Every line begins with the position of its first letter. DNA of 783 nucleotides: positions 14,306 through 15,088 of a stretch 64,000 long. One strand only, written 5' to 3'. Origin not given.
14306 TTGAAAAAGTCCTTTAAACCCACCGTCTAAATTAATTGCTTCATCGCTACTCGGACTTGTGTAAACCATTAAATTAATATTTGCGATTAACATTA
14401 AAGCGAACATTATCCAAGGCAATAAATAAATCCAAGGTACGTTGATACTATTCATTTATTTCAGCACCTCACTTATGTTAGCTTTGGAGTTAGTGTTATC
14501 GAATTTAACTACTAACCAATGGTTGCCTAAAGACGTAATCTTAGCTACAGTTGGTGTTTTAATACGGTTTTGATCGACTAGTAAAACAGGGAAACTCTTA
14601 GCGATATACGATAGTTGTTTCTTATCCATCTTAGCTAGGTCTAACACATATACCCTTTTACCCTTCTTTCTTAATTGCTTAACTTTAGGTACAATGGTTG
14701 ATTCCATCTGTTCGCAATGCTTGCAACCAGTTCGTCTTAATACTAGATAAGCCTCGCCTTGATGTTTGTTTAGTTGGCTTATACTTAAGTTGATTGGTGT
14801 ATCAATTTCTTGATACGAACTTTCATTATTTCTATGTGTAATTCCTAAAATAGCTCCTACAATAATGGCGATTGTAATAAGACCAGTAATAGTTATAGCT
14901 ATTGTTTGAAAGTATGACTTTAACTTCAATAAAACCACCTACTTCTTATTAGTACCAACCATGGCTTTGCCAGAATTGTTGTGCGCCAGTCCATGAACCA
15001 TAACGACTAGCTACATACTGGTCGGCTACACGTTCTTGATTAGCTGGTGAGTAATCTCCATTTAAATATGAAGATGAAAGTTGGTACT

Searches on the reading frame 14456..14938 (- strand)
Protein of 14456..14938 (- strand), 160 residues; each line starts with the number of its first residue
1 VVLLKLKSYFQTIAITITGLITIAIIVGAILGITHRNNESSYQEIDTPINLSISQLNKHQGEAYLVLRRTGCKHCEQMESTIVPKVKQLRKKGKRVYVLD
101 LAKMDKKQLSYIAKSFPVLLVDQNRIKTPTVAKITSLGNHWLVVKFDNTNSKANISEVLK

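Call 55: search_protein_families(library=ncbifam, proteins=[window:14456-14938:-], max_evalue=0.001)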
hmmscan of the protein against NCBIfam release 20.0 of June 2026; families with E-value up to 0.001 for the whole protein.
window:14456-14938:- (160 aa): 1 family
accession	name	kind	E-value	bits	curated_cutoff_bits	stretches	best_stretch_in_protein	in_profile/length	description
TIGR00412.2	redox_disulf_2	subfamily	0.0007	20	62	0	70-126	7-59/75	MTH895/ArsE family thioredoxin-like protein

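Call 56: search_protein_families(library=pfam, proteins=[window:14456-14938:-], max_evalue=0.001)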
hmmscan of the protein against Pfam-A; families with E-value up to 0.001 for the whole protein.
window:14456-14938:- (160 aa): 0 families
